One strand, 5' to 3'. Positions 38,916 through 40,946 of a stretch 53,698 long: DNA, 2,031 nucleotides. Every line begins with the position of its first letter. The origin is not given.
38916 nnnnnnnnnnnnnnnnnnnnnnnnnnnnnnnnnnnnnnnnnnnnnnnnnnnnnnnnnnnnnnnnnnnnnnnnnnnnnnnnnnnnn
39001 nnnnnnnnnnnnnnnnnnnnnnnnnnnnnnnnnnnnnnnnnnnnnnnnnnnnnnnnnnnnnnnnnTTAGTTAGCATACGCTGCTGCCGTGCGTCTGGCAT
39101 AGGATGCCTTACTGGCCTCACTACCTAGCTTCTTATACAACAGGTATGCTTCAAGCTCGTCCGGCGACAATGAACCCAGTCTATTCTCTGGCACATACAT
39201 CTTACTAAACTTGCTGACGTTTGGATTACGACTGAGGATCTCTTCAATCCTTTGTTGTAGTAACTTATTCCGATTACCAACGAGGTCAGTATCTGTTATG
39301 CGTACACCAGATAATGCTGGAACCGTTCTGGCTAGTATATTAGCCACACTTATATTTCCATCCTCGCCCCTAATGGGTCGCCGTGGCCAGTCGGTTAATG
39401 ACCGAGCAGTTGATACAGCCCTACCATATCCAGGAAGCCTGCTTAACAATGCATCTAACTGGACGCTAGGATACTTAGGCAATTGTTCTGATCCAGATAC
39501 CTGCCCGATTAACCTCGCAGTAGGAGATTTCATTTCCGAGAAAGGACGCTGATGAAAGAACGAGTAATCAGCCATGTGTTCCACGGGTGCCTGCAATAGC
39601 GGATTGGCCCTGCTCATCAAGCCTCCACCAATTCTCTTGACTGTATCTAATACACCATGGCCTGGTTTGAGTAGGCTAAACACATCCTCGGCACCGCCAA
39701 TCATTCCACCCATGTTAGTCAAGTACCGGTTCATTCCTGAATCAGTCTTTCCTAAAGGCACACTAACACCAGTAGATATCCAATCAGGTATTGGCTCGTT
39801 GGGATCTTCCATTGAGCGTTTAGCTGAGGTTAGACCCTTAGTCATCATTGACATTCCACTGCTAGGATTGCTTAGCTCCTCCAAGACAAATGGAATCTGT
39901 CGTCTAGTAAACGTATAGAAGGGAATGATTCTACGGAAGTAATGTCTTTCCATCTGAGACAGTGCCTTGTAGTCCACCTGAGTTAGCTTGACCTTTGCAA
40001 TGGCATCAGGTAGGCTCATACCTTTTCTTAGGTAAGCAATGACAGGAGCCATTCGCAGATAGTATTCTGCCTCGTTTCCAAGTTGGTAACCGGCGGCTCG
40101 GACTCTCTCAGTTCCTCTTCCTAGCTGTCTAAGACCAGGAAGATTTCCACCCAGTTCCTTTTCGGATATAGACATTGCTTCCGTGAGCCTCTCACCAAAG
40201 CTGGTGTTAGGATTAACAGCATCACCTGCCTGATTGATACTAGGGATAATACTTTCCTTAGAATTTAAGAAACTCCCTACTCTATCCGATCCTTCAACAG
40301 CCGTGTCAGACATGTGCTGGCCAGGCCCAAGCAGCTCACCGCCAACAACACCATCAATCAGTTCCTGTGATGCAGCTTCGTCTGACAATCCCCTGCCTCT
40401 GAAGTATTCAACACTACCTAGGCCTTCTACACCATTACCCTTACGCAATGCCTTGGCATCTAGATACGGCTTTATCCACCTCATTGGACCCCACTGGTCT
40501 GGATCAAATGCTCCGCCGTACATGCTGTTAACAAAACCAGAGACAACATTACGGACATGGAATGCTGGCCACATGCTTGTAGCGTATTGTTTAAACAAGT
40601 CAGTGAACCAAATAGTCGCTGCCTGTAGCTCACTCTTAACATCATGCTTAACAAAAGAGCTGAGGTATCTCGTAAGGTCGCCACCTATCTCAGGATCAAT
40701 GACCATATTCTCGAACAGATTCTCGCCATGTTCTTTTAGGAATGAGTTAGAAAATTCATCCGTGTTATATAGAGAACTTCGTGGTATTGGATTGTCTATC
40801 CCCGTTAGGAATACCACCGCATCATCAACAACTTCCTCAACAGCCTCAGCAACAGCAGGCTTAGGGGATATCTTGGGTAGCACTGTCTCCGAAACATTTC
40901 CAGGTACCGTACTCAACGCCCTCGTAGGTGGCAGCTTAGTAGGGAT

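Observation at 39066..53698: Four contiguous giant low-complexity genes fill 36% of the genome, and no polymerase or lysin is recognisable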

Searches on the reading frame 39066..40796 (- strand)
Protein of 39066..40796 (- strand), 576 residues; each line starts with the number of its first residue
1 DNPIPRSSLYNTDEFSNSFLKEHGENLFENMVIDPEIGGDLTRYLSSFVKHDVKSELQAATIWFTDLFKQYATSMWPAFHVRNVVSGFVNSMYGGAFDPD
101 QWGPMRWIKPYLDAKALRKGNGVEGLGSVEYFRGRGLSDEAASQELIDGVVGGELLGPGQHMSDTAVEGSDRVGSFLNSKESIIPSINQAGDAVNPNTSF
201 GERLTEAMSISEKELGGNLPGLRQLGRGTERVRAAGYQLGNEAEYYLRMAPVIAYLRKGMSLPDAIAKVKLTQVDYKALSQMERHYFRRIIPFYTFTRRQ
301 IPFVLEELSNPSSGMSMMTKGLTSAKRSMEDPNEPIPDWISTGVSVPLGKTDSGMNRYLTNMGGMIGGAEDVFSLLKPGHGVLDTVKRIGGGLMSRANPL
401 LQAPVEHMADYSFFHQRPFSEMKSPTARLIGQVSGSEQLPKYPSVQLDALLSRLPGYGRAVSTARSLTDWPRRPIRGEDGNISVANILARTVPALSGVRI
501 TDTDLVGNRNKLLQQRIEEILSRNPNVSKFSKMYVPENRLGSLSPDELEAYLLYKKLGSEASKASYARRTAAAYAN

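Call 40: search_solved_structures(query=A4, max_evalue=10)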
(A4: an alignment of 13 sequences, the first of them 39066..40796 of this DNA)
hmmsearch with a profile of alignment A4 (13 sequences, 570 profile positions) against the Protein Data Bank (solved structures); distinct sequences matched with E-value up to 10: 2.
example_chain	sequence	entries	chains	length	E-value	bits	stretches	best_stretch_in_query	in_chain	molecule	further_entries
3llt_A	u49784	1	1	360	1.6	10.7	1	406-503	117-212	Serine/threonine kinase-1, PfLammer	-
2yjz_A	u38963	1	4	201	2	10.4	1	431-479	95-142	METALLOREDUCTASE STEAP4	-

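Call 47: predict_structure(alignment_id=A4)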
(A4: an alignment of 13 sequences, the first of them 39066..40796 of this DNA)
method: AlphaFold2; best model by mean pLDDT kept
length: 576 residues; sequences in the alignment: 13
mean_pLDDT: 62.7   pTM: 0.55
mean pLDDT of the five models: 62.7, 58.1, 57.9, 52.2, 51.0
residues with pLDDT >= 90: 2; 70-90: 159; 50-70: 317; < 50: 98
segments of 3 or more residues with pLDDT < 50: 1-3, 28-33, 41-56, 161-194, 216-222, 286-297, 526-533, 571-576
pLDDT, mean of each block of 10 residues (from residue 1): 54 54 51 49 44 49 55 61 72 82 86 82 82 81 82 64 40 45 40 51 60 49 54 65 78 88 84 60 48 46 67 65 56 59 65 68 59 58 61 60 70 67 73 70 69 63 71 70 72 68 65 58 48 54 65 63 59 40
secondary structure, 60 per line:
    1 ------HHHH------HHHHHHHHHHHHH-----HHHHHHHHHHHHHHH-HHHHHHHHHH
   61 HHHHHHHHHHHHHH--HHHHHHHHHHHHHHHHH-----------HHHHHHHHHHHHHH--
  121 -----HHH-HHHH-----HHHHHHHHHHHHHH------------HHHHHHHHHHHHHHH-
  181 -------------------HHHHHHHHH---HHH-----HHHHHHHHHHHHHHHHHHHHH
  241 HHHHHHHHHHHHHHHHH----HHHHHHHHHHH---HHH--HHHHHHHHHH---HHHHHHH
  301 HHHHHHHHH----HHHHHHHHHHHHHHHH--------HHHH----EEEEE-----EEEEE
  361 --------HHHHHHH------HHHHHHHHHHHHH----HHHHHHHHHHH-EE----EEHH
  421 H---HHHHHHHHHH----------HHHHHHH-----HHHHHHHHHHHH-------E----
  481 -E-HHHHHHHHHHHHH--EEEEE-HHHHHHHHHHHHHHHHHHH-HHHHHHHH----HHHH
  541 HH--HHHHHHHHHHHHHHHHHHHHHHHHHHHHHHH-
elements in order: H7-10 H17-29 H35-49 H51-74 H77-93 H105-118 H130-133 H139-152 H165-179 H200-208 H220-257 H262-272 H281-290 H294-309 H314-329 H338-341 E346-350 E356-360 H369-375 H382-394 H399-409 H425-434 H445-451 H457-468 H484-496 E499-503 H505-523 H525-532 H537-542 H545-575

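Call 51: fold_search(model_id=the predicted structure, library=pdb)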
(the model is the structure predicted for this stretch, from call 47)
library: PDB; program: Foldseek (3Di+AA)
matches with E <= 10: 108; with E <= 0.001: 0
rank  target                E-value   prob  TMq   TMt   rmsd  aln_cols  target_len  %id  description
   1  5m8j                  1.4e-01  0.11  0.09  0.10  25.5       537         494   13  Crystal structure of Eremococcus coleocola manganese transporter mutant H236A (released 2017-01-11)
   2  5m87                  1.8e-01  0.10  0.10  0.11  25.6       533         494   14  Crystal structure of Eremococcus coleocola manganese transporter (released 2017-01-11)
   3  5m8a                  1.9e-01  0.08  0.09  0.10  27.3       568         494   11  Crystal structure of Eremococcus coleocola manganese transporter mutant E129A (released 2017-01-11)
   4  5m8k                  2.4e-01  0.09  0.09  0.10  25.5       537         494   13  Crystal structure of Eremococcus coleocola manganese transporter mutant E129Q (released 2017-01-11)
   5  9bh1                  8.1e-01  0.06  0.10  0.14  25.5       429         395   14  Apo GltPh, intermediate outward-facing state (released 2025-03-12)
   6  7ngh_A                8.4e-01  0.03  0.08  0.10  25.4       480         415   12  Structure of glutamate transporter homologue in complex with Sybody (released 2021-09-15)
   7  8snb_1E               9.6e-01  0.05  0.09  0.11  51.7       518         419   11  atomic model of sea urchin sperm doublet microtubule (48-nm periodicity) (released 2023-06-28)
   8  8zqq_A                1.1e+00  0.04  0.09  0.10  27.7       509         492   11  Human high-affinity choline transporter CHT1 bound to choline under NaCl condition, with sodium and chloride ions coor (released 2024-12-04)
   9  7qji_A                1.2e+00  0.03  0.08  0.10  23.5       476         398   12  X-Ray Structure of apo-EleNRMT in complex with two Nanobodies at 4.1A (released 2022-02-02)
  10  7qia_A                1.2e+00  0.03  0.08  0.11  23.5       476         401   12  Structure of apo-EleNRMT in complex with two nanobodies at 3.5A (released 2021-12-29)
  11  6x12                  1.2e+00  0.04  0.09  0.12  23.7       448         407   10  Inward-facing Apo-open state of the glutamate transporter homologue GltPh (released 2020-11-18)
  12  4p19_B                1.4e+00  0.05  0.10  0.13  23.5       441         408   13  Closed, apo inward-facing state of the glutamate transporter homologue GltPh (released 2014-06-04)
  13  8otz_Cr               1.5e+00  0.06  0.10  0.13  54.3       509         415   12  48-nm repeat of the native axonemal doublet microtubule from bovine sperm (released 2023-11-22)
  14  4p19_C                1.5e+00  0.04  0.10  0.13  23.9       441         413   13  Closed, apo inward-facing state of the glutamate transporter homologue GltPh (released 2014-06-04)
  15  4mmf_A                1.5e+00  0.04  0.07  0.08  22.1       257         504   13  Crystal structure of LeuBAT (delta5 mutant) in complex with mazindol (released 2013-10-16)
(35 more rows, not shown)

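Call 91: find_related_loci(query=A4, collection=genome_contigs, flank=10000)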
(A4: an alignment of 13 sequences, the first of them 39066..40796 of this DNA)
Query A4 (576 aa) in genome_contigs; peptide patterns used: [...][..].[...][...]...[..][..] (x = any residue, [..] = any of these).
44 stretches matched a pattern; 22 encode a relative of the query (tblastn E <= 1e-3); 22 distinct loci.
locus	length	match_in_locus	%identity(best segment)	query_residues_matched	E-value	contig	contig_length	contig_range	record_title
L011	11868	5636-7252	39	27-575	1e-122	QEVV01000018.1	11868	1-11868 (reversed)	MAG: Chloroflexi bacterium isolate SAR202-VII-2 Ga0133547_10036816, whole genome shotgun sequence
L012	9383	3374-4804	28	67-569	3e-40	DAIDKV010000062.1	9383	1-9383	MAG TPA_asm: Planctomycetales bacterium isolate clean412 k141_687465, whole genome shotgun sequence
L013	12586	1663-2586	28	248-573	1e-32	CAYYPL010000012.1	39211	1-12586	MAG TPA_asm: uncultured Chitinophagales bacterium isolate SRP319275_co3_126 genome assembly, contig: NODE_1216_length_39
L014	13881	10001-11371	27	65-571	7e-31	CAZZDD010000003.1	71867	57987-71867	MAG TPA_asm: uncultured Candidatus Peribacteria bacterium isolate SRP329715_co2_201 genome assembly, contig: NODE_745_le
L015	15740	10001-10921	30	219-547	1e-29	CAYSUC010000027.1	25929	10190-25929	MAG TPA_asm: uncultured Planctomycetaceae bacterium isolate SRP173033_co1_65 genome assembly, contig: NODE_2991_length_2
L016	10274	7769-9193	25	65-539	2e-26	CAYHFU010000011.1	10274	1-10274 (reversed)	MAG TPA_asm: uncultured Candidatus Saccharibacteria bacterium isolate ERP119705_co12_215 genome assembly, contig: NODE_7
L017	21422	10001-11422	25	65-539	2e-23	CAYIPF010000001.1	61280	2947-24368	MAG TPA_asm: uncultured Candidatus Saccharibacteria bacterium isolate ERP119705_co25_9 genome assembly, contig: NODE_152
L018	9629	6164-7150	24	223-538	4e-19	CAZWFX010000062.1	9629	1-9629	MAG TPA_asm: uncultured Candidatus Saccharibacteria bacterium isolate SRP278252_co2_728 genome assembly, contig: NODE_14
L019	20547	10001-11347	24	65-538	7e-18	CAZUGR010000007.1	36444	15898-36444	MAG TPA_asm: uncultured Candidatus Saccharibacteria bacterium isolate SRP300315_co1_13 genome assembly, contig: NODE_628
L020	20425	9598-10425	28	271-536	1e-17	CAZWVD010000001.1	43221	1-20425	MAG TPA_asm: uncultured Gammaproteobacteria bacterium isolate SRP170004_co1_469 genome assembly, contig: NODE_1103_lengt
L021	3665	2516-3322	25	244-516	2e-16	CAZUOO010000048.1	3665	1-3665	MAG TPA_asm: uncultured Candidatus Saccharibacteria bacterium isolate SRP319275_co5_98 genome assembly, contig: NODE_159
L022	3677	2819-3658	23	63-422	5e-15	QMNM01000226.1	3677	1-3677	MAG: Candidatus Cloacimonadota bacterium isolate B8_G9 B8_Guay9_scaffold_56971, whole genome shotgun sequence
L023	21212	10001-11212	22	64-535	8e-13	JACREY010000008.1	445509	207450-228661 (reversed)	MAG: Ignavibacteriae bacterium isolate NC_groundwater_1711_Pr3_B-0.1um_37_88 SR-2_scaffold_141_702115, whole genome shot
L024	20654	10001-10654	24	238-483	7e-12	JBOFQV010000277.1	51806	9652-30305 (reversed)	MAG: Clostridium sp. isolate WFFMC_MAG_699 k139_199359_flag=3_multi=24.0005_len=51806, whole genome shotgun sequence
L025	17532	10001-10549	25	248-465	2e-11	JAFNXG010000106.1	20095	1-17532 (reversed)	MAG: Clostridium sp. isolate RGIG206 Dairy_cattle_Cecum-5__c318744, whole genome shotgun sequence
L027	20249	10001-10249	31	264-348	2e-8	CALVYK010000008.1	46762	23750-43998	MAG: uncultured Bacilli bacterium isolate BRZ_AM__bin79 genome assembly, contig: BRZ_AM__NODE_897_length_46762_cov_29.75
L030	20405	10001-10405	23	265-414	1e-7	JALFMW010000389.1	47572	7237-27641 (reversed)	MAG: Clostridium sp. isolate SUG825 k141_753173, whole genome shotgun sequence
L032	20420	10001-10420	25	166-312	1e-5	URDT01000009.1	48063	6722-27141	uncultured Tenericutes bacterium isolate UMGS900 genome assembly, contig: NODE_533_length_48063_cov_5.560851, whole geno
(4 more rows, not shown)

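Call 93: search_protein_families(library=pfam, max_evalue=0.001, proteins=[L024:1820-10807:+, L025:3689-10813:+, L032:4997-11056:+, L027:7169-10819:+, L023:8645-11218:+])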
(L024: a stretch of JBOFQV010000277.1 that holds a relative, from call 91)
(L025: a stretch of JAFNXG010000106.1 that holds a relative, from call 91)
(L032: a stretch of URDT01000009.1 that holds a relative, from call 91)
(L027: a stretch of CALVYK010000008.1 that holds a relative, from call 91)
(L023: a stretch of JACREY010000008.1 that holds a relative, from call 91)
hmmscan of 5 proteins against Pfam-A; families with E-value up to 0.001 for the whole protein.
L024:1820-10807:+ (2996 aa): 0 families

L025:3689-10813:+ (2375 aa): 0 families

L032:4997-11056:+ (2020 aa): 2 families
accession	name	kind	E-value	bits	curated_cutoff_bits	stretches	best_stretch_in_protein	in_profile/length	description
PF02037.33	SAP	-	0.00066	19.7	23.9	0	1080-1098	2-20/37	SAP domain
PF07498.18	Rho_N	-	0.00096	19.5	24.9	1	1081-1109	3-31/43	Rho termination factor, N-terminal domain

L027:7169-10819:+ (1217 aa): 0 families

L023:8645-11218:+ (858 aa): 0 families

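Call 94: search_protein_families(library=pfam, max_evalue=0.001, proteins=[L011:2864-7255:+, L012:1535-4828:+, L014:7793-11392:+, L015:7226-11011:+, L017:7133-11422:+, L020:7504-10464:+, L030:6551-10810:+])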
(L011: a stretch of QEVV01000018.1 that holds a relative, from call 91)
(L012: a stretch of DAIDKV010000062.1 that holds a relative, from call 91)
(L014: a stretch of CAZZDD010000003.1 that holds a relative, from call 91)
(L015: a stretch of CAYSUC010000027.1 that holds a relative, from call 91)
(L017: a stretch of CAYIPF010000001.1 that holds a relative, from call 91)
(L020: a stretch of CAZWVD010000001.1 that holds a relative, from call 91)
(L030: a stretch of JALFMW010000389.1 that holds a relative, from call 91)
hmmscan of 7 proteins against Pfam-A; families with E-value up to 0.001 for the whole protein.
L011:2864-7255:+ (1464 aa): 0 families

L012:1535-4828:+ (1098 aa): 0 families

L014:7793-11392:+ (1200 aa): 0 families

L015:7226-11011:+ (1262 aa): 0 families

L017:7133-11422:+ (1430 aa): 0 families

L020:7504-10464:+ (987 aa): 0 families

L030:6551-10810:+ (1420 aa): 0 families

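Call 95: search_protein_families(library=phrogs, max_evalue=0.001, proteins=[L024:8708-10807:+, L025:8714-10813:+, L032:8957-11056:+, L027:8720-10819:+, L023:9119-11218:+, L030:8711-10810:+, L020:8365-10464:+, L017:9323-11422:+, L014:9293-11392:+, L011:5156-7255:+])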
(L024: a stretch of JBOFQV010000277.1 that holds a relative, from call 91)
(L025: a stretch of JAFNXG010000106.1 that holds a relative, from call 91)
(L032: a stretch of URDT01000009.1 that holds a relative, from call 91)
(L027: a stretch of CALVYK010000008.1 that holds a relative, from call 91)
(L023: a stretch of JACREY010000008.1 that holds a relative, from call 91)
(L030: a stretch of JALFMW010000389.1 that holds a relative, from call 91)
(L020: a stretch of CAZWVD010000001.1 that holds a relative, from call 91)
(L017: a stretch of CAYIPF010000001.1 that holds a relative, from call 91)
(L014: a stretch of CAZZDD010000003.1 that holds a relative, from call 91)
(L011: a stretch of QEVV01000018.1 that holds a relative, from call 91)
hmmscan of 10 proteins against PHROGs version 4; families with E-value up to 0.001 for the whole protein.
L024:8708-10807:+ (700 aa): 0 families

L025:8714-10813:+ (700 aa): 0 families

L032:8957-11056:+ (700 aa): 1 family
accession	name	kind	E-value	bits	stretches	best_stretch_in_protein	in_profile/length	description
phrog_19395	-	tail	9e-05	21.5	1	439-520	725-808/1126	tail fiber protein; host specificity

L027:8720-10819:+ (700 aa): 0 families

L023:9119-11218:+ (700 aa): 0 families

L030:8711-10810:+ (700 aa): 0 families

L020:8365-10464:+ (700 aa): 1 family
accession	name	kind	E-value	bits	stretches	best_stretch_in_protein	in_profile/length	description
phrog_19395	-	tail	0.00045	19.2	0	386-465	706-785/1126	tail fiber protein; host specificity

L017:9323-11422:+ (700 aa): 0 families

L014:9293-11392:+ (700 aa): 0 families

L011:5156-7255:+ (700 aa): 0 families
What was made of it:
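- On Tape measure / tail fibre families: Two distant C-module proteins hit phrog_19395 'tail fiber; host specificity' weakly (E 9e-5 and 4.5e-4; call 95).
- Weak phrog_19395 'tail fiber' hits for two distant gpD-family members (call 95).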

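Call 96: search_dna_similar(query=L032:8957-11056:+, collection=phages, mode=protein, max_evalue=0.001, max_rows=15)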
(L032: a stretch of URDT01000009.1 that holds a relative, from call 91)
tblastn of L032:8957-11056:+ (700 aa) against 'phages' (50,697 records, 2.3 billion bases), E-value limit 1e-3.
Records with a match: 2; places in all: 2; records where one place covers at least 80% of the query: 0.
Best place of each record, by identity: <60% 2.
By first word of the organism name: Caudoviricetes 2.
By host as written in the record: - 2.
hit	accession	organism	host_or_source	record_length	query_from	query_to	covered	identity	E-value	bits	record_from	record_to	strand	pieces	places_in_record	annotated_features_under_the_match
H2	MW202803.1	Caudoviricetes sp.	Manatee Spring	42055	287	624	48%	24.5%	6e-9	66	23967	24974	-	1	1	chromosome segregation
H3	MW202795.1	Caudoviricetes sp.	Manatee Spring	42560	261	572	45%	25.1%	1e-6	58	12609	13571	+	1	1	hypothetical protein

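Call 97: search_dna_similar(query=L020:8365-10464:+, collection=phages, mode=protein, max_evalue=0.001, max_rows=15)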
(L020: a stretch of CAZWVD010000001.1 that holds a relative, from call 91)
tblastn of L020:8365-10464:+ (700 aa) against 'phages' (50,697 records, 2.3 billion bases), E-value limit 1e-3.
Records with a match: 3; places in all: 3; records where one place covers at least 80% of the query: 0.
Best place of each record, by identity: <60% 3.
By first word of the organism name: Caudoviricetes 2; Cellulosimicrobium 1.
By host as written in the record: - 2; Cellulosimicrobium sp. 1.
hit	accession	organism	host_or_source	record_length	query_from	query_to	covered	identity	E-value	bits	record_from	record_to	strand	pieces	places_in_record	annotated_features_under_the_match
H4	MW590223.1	Cellulosimicrobium phage DS1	Cellulosimicrobium sp.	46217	226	555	47%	23.6%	4e-9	66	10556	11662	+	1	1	hypothetical protein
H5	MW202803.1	Caudoviricetes sp.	Manatee Spring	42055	258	571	45%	24.0%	6e-6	56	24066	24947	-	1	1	chromosome segregation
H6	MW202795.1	Caudoviricetes sp.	Manatee Spring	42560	415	558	21%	27.1%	6e-6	56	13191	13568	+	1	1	hypothetical protein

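Call 98: get_annotated_region(hit=H4, flank=11000)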
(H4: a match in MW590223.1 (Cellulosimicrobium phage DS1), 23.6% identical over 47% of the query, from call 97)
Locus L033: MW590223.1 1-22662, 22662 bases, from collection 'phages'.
description: Cellulosimicrobium phage DS1, complete genome.
organism: Cellulosimicrobium phage DS1 (NCBI taxid 2812903)
taxonomy: Viruses; Duplodnaviria; Heunggongvirae; Uroviricota; Caudoviricetes
host: Cellulosimicrobium sp.; source: wastewater from laboratory wastewater treatment plant; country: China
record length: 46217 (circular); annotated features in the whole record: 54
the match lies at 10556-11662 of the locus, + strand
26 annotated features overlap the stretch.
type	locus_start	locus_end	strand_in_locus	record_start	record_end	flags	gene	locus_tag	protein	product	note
CDS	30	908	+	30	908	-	-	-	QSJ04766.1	hypothetical protein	hypothetical protein (phosphoesterase [Microbacterium phage Xitlalli])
CDS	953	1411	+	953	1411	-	-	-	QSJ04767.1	hypothetical protein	-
CDS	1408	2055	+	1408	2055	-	-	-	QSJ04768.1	hypothetical protein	-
CDS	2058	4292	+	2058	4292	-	-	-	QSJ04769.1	hypothetical protein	-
CDS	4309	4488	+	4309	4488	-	-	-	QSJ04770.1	hypothetical protein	-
CDS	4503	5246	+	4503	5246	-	-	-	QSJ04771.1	hypothetical protein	-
CDS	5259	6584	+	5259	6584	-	-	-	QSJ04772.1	hypothetical protein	-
CDS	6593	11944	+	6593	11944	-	-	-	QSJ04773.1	hypothetical protein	-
CDS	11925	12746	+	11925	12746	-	-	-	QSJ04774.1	peptidoglycan endopeptidase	Peptidoglycan endopeptidase RipB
CDS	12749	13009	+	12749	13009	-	-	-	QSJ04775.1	hypothetical protein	-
CDS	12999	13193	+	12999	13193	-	-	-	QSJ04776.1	hypothetical protein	-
CDS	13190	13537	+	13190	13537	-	-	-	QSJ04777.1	hypothetical protein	-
CDS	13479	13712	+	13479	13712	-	-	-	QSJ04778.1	hypothetical protein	-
CDS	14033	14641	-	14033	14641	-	-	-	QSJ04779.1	hypothetical protein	-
CDS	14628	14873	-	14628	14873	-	-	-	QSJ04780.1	hypothetical protein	-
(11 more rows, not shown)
